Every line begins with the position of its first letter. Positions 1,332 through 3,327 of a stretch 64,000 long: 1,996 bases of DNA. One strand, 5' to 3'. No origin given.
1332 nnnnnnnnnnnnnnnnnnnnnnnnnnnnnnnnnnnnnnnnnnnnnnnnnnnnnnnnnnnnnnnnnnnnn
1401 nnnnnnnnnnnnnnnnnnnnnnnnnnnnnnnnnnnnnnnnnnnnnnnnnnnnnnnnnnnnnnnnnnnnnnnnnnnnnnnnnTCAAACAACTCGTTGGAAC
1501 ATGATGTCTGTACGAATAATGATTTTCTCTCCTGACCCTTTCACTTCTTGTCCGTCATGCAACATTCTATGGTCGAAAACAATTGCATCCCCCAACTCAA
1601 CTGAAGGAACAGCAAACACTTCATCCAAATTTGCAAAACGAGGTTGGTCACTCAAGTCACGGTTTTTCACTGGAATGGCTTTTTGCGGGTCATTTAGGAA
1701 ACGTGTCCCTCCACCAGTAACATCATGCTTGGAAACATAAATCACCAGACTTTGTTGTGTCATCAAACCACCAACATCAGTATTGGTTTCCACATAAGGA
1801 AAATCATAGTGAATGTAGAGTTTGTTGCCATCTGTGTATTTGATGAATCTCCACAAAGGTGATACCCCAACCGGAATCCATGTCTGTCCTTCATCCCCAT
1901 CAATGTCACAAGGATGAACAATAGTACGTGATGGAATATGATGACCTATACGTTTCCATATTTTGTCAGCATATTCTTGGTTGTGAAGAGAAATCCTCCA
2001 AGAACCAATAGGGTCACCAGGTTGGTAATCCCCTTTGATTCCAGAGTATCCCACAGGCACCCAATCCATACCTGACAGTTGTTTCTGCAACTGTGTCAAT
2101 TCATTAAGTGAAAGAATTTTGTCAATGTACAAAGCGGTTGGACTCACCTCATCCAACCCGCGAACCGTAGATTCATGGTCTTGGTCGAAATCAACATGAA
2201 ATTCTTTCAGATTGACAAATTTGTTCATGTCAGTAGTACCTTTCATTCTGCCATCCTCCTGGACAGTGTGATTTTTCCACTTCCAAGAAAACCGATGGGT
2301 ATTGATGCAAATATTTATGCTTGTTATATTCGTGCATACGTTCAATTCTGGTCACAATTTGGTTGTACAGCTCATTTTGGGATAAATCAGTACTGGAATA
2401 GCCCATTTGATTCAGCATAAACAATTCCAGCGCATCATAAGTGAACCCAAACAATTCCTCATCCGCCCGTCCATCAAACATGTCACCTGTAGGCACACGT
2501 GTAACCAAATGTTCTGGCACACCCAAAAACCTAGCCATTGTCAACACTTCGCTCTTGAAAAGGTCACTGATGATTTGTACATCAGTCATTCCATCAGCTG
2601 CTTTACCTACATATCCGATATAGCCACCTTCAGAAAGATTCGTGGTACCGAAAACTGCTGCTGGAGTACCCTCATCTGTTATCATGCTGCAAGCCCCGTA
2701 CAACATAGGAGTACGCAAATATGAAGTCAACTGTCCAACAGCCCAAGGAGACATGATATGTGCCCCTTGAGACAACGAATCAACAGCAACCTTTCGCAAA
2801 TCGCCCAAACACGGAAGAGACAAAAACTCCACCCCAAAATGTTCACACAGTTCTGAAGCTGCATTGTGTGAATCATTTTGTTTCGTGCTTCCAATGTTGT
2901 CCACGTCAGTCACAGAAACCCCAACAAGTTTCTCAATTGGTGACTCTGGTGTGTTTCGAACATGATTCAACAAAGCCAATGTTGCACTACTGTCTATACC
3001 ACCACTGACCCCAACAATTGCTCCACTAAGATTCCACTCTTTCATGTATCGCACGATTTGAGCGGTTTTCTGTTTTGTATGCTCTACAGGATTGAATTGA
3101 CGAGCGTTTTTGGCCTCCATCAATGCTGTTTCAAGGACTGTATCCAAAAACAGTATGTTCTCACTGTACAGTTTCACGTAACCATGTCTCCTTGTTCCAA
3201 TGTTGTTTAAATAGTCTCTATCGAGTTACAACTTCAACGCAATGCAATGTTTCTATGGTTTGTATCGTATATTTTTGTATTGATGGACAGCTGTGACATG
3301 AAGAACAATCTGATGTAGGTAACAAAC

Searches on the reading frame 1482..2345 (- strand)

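Call 45: search_protein_families(library=pfam, proteins=[window:1482-2345:-], max_evalue=0.01)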
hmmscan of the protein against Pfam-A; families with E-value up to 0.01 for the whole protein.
window:1482-2345:- (287 aa): 2 families
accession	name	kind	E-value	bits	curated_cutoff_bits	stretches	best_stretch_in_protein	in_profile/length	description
PF13640.12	2OG-FeII_Oxy_3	-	6.8e-05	24.2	27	1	167-277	3-93/98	2OG-Fe(II) oxygenase superfamily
PF05721.19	PhyH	-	0.0079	16.9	22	0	144-272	86-209/213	Phytanoyl-CoA dioxygenase (PhyH)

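Call 46: search_protein_families(library=phrogs, proteins=[window:1482-2345:-], max_evalue=0.001)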
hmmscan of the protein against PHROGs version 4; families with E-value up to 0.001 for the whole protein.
window:1482-2345:- (287 aa): 0 families

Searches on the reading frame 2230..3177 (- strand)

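Call 45: search_protein_families(library=pfam, proteins=[window:2230-3177:-], max_evalue=0.01)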
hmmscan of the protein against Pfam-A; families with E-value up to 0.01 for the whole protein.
window:2230-3177:- (315 aa): 3 families
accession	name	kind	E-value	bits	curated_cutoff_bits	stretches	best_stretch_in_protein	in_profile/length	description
PF02540.23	NAD_synthase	-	4.1e-29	101.9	21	1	37-288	5-238/242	NAD synthase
PF01171.26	ATP_bind_3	-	0.0051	17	27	0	54-118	3-61/182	PP-loop family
PF03054.22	tRNA_Me_trans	-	0.0054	16.8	20.6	1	54-120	4-69/202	tRNA methyl transferase HUP domain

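Call 46: search_protein_families(library=phrogs, proteins=[window:2230-3177:-], max_evalue=0.001)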
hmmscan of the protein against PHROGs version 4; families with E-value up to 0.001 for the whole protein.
window:2230-3177:- (315 aa): 1 family
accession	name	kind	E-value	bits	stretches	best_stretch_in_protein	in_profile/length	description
phrog_11189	-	other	2.1e-31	110.3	1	33-289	10-246/256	NAD synthetase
